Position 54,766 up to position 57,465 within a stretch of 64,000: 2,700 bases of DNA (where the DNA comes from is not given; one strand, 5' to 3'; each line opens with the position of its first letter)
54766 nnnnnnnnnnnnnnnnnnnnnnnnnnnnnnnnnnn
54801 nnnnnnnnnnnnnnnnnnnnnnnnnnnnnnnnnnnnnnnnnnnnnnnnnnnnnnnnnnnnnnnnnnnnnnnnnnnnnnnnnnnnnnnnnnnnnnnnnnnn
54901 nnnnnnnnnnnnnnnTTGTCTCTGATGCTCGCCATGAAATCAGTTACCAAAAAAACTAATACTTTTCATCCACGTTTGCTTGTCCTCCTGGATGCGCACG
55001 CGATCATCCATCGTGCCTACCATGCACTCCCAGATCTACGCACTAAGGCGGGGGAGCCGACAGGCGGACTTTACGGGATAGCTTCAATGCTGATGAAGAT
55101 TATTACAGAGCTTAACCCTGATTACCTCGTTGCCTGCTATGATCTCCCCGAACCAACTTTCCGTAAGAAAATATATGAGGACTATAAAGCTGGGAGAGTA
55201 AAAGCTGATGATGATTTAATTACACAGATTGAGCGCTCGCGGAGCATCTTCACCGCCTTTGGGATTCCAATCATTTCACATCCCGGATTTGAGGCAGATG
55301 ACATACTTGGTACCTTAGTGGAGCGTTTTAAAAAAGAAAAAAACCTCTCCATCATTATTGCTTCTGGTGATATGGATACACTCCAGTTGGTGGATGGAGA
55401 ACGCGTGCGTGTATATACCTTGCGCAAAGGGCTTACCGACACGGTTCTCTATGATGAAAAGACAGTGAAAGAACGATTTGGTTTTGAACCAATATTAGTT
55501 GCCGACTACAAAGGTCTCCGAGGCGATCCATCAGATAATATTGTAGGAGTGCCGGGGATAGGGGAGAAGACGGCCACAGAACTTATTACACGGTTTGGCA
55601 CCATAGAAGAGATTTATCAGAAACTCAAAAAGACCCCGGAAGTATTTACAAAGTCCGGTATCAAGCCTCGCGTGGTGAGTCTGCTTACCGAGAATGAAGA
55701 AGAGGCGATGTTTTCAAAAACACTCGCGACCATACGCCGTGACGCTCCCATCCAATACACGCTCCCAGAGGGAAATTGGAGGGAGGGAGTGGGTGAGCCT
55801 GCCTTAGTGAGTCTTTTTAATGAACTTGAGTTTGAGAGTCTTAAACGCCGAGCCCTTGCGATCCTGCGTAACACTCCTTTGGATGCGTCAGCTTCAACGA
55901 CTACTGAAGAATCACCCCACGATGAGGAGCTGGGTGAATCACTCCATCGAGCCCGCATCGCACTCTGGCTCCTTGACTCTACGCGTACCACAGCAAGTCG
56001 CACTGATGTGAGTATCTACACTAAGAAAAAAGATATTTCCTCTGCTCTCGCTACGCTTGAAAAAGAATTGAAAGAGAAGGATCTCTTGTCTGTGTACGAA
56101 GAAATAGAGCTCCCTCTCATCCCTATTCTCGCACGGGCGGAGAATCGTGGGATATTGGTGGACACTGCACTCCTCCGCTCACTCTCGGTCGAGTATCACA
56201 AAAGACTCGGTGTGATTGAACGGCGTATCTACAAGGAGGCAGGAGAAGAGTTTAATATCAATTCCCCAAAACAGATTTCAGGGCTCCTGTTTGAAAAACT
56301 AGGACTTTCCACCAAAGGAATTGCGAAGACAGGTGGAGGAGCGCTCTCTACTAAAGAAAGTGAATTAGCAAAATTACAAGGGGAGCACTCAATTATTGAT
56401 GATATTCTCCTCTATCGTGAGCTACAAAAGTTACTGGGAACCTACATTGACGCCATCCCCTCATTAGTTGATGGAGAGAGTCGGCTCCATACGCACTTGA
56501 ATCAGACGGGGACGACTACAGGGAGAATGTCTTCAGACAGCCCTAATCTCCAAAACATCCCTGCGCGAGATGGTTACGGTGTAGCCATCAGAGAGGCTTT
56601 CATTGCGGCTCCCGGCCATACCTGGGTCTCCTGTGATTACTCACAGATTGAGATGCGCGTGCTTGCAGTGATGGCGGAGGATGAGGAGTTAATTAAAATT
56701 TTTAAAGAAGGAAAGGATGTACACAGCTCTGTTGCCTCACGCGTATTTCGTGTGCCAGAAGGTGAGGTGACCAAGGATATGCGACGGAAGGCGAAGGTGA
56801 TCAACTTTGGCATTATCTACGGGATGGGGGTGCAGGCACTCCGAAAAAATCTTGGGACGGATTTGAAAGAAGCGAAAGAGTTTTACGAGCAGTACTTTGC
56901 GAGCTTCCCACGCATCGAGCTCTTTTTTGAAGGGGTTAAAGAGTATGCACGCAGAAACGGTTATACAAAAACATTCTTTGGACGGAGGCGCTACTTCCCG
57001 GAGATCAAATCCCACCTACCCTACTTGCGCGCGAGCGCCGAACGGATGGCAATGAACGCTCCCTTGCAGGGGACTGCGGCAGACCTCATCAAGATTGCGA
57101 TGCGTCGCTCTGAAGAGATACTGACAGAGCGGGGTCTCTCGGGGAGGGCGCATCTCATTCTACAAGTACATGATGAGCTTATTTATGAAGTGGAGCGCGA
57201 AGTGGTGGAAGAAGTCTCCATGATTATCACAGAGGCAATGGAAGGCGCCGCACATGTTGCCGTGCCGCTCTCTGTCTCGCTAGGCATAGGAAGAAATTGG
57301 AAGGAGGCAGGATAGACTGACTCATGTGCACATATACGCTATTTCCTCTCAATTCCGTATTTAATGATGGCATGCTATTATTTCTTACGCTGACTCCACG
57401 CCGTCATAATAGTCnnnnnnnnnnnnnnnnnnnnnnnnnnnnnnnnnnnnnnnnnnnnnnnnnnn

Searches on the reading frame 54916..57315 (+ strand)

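Call 10: search_protein_families(library=pfam, proteins=[window:54916-57315:+], max_evalue=0.001)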
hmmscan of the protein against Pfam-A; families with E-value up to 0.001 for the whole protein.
window:54916-57315:+ (799 aa): 3 families
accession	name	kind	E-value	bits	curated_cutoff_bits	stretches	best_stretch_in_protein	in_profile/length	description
PF00476.26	DNA_pol_A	-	1.8e-140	468.6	34.3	1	419-797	3-381/381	DNA polymerase family A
PF02739.22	5_3_exonuc_N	-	2.1e-49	167.8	34.3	1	22-189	2-164/164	5'-3' exonuclease, N-terminal resolvase-like domain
PF01367.25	5_3_exonuc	-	4.6e-26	91.6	40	1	191-287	2-90/97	5'-3' exonuclease, C-terminal SAM fold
